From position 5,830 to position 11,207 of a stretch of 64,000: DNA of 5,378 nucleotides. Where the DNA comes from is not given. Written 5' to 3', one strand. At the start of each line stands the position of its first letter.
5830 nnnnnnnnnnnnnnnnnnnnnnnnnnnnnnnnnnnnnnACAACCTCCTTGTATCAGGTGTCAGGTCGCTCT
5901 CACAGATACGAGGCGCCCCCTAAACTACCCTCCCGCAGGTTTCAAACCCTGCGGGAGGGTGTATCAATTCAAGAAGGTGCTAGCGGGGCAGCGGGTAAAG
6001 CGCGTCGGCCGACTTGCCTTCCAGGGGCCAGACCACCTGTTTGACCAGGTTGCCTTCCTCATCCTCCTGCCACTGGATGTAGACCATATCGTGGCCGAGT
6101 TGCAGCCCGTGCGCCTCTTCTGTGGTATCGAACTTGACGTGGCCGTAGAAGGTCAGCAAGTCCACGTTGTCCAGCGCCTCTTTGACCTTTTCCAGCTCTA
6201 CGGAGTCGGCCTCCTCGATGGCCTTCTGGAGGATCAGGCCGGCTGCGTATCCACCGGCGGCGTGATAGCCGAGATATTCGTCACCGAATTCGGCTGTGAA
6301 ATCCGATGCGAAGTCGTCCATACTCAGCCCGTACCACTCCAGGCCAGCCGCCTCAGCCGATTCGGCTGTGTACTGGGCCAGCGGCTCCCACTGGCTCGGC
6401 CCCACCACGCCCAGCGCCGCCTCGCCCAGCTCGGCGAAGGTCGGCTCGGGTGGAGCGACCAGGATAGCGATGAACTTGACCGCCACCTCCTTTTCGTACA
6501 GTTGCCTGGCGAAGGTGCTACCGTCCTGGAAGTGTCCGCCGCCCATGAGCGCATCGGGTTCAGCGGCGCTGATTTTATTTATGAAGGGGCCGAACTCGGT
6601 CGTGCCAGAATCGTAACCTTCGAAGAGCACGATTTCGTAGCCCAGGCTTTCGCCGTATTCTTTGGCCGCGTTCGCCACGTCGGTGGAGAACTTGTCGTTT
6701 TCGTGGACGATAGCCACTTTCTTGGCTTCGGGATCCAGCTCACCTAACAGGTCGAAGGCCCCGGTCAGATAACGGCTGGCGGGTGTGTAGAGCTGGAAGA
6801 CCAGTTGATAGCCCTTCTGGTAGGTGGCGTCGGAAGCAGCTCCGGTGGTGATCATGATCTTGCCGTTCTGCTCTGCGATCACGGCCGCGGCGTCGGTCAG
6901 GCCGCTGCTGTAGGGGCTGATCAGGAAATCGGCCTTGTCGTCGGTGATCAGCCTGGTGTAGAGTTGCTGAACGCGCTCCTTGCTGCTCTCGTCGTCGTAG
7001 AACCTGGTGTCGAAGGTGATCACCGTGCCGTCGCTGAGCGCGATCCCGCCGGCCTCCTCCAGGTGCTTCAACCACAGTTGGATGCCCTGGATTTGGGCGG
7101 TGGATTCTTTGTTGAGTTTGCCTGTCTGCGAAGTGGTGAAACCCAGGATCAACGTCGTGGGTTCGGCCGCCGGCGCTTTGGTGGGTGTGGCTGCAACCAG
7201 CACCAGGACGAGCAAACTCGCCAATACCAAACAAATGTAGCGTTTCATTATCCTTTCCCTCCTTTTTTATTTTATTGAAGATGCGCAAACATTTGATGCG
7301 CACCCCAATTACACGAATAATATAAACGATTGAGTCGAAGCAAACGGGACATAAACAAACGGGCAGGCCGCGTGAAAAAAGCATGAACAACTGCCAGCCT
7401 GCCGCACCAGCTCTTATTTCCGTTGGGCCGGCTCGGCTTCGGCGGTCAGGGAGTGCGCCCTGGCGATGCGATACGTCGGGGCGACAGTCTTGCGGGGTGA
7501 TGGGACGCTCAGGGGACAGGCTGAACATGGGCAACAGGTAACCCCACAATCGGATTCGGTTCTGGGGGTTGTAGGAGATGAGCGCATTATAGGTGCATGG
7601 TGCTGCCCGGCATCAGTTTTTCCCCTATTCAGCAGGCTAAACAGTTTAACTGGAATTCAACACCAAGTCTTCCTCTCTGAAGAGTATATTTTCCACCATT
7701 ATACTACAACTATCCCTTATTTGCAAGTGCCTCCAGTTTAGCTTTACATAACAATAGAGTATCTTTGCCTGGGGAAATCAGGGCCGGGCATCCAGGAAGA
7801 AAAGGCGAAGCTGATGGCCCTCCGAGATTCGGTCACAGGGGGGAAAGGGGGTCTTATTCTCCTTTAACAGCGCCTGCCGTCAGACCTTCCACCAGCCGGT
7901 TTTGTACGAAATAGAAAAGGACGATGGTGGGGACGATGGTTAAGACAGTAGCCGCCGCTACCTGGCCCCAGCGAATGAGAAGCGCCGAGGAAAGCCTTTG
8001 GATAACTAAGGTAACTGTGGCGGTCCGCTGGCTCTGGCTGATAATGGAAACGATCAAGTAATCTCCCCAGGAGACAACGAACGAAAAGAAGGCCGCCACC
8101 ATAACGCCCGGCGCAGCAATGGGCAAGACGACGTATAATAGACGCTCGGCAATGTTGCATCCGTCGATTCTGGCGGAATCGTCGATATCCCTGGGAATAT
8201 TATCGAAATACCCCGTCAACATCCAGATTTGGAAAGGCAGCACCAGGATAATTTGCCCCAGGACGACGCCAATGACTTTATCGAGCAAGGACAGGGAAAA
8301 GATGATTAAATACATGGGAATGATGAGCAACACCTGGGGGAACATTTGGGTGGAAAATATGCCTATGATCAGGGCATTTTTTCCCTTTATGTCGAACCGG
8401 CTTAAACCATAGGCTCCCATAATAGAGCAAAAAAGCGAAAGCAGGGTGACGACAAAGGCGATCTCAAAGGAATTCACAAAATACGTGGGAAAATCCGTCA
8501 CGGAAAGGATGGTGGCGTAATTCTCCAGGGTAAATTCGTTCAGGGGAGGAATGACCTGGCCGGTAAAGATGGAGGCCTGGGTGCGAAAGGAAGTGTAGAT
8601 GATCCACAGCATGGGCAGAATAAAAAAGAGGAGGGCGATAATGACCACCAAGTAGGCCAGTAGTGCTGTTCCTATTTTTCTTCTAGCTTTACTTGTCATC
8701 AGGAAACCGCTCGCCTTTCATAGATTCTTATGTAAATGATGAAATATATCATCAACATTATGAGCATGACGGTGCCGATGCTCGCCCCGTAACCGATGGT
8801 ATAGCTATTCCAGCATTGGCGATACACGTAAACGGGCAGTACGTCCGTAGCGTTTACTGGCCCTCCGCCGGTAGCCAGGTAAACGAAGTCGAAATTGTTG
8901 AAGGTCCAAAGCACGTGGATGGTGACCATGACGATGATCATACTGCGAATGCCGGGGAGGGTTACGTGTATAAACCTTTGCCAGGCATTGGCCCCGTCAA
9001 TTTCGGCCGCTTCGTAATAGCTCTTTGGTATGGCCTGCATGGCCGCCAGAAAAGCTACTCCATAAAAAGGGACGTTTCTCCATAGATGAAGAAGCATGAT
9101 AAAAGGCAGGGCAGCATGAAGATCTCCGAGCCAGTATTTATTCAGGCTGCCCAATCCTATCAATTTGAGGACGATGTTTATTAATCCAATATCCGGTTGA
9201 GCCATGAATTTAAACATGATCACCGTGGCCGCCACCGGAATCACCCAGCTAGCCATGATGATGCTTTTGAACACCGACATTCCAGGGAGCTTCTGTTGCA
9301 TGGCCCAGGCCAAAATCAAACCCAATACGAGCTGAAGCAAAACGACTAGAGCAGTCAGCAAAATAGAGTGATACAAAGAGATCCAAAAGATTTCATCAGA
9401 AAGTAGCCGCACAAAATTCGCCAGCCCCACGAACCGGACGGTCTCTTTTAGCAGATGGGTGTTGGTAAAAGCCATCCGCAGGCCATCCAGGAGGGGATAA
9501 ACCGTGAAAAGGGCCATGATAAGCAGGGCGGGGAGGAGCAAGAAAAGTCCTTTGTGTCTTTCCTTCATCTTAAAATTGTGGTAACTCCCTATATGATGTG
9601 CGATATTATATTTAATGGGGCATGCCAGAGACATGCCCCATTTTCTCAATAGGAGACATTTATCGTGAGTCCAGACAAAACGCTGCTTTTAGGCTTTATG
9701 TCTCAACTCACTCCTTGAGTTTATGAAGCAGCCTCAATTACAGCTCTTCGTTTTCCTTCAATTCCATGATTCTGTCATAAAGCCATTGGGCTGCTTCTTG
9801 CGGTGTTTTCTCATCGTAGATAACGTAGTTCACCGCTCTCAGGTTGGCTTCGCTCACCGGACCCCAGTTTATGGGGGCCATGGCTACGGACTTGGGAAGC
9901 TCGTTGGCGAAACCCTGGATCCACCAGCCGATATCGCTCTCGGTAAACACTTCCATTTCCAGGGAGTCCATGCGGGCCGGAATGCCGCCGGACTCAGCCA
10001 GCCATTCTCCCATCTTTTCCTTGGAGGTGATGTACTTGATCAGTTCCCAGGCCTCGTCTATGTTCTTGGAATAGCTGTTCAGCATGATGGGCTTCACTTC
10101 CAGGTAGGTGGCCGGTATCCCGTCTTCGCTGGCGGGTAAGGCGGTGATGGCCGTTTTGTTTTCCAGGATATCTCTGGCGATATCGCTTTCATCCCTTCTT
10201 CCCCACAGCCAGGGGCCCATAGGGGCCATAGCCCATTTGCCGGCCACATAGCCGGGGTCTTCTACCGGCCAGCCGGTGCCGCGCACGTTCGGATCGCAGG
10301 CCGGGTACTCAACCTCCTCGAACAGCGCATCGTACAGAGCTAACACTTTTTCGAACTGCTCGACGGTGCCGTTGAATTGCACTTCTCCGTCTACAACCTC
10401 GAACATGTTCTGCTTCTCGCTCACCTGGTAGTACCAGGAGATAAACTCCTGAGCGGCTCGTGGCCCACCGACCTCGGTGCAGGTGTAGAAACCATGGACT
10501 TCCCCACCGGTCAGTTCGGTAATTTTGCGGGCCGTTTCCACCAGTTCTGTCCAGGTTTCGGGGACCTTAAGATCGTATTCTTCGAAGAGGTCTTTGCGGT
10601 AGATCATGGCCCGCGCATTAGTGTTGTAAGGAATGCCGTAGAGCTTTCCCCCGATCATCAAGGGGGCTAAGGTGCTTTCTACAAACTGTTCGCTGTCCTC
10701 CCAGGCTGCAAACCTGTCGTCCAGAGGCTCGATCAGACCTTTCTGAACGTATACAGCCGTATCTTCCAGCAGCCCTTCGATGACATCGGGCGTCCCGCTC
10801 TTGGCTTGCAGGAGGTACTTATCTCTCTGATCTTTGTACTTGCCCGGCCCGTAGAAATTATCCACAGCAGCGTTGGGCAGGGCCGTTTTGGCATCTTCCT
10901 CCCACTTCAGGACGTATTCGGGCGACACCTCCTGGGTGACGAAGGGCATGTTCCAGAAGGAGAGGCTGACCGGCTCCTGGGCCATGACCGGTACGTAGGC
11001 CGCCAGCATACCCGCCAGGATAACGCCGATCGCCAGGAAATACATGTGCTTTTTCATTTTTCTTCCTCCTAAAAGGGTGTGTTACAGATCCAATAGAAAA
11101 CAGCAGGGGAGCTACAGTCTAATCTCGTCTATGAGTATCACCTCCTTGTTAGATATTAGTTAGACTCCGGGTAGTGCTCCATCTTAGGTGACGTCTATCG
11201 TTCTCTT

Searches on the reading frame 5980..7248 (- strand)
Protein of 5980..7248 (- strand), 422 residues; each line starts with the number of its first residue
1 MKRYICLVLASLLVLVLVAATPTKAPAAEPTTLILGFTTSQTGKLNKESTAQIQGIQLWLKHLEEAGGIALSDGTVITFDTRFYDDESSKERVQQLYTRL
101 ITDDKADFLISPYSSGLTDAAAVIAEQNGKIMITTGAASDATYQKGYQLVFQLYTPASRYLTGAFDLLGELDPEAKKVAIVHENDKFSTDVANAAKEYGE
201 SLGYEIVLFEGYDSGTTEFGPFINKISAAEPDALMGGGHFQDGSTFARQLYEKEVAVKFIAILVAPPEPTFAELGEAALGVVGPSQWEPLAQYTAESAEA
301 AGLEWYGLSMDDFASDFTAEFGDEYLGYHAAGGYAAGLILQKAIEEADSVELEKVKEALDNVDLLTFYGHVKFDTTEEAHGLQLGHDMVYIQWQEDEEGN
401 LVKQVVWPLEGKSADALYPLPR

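Call 77: search_protein_families(library=pfam, proteins=[window:5980-7248:-], max_evalue=0.000001)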
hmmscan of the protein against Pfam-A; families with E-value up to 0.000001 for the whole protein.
window:5980-7248:- (422 aa): 2 families
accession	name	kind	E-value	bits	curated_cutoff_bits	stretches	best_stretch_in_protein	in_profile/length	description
PF13458.12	Peripla_BP_6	-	3.6e-46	158.9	31.7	1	35-396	4-341/343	Periplasmic binding protein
PF13433.12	Peripla_BP_5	-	4.4e-09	36.3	27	1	39-377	7-324/363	Periplasmic binding protein domain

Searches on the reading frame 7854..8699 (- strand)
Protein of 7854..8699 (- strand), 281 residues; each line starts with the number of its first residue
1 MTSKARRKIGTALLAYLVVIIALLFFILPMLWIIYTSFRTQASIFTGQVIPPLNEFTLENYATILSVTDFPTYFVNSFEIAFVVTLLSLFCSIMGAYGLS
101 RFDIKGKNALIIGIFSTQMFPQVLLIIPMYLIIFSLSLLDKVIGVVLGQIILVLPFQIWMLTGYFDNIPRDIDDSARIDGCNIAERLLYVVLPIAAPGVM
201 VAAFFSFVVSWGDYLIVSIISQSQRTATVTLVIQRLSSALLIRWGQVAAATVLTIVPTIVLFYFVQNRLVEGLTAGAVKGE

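Call 77: search_protein_families(library=pfam, proteins=[window:7854-8699:-], max_evalue=0.000001)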
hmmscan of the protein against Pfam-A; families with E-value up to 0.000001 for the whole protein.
window:7854-8699:- (281 aa): 1 family
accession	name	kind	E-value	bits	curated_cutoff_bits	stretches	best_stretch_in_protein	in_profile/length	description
PF00528.27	BPD_transp_1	-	1.4e-08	35.1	26.4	1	100-269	10-178/184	Binding-protein-dependent transport system inner membrane component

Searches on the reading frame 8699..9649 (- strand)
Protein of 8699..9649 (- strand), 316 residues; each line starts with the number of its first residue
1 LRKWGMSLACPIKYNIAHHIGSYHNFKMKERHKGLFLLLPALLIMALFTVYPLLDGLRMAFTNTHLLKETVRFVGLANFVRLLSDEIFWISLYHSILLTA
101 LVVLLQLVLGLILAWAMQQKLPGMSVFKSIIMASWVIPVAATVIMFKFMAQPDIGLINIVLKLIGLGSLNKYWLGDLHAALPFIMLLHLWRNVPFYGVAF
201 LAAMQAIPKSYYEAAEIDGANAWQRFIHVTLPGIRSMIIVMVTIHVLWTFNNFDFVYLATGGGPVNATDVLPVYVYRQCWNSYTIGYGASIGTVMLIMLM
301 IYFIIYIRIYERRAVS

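Call 77: search_protein_families(library=pfam, proteins=[window:8699-9649:-], max_evalue=0.000001)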
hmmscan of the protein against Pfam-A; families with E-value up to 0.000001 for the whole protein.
window:8699-9649:- (316 aa): 1 family
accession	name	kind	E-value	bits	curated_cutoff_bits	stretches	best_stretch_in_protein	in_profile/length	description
PF00528.27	BPD_transp_1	-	1e-18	68.2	26.4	1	107-313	2-181/184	Binding-protein-dependent transport system inner membrane component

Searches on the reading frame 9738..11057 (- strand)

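Call 77: search_protein_families(library=pfam, proteins=[window:9738-11057:-], max_evalue=0.000001)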
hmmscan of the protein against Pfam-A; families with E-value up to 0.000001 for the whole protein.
window:9738-11057:- (439 aa): 2 families
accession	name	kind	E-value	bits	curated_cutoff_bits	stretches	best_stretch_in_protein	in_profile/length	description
PF01547.30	SBP_bac_1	-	2.3e-30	107.1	26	1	74-348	33-305/307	Bacterial extracellular solute-binding protein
PF13416.11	SBP_bac_8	-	2.8e-27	96.6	27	1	72-373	19-273/279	Bacterial extracellular solute-binding protein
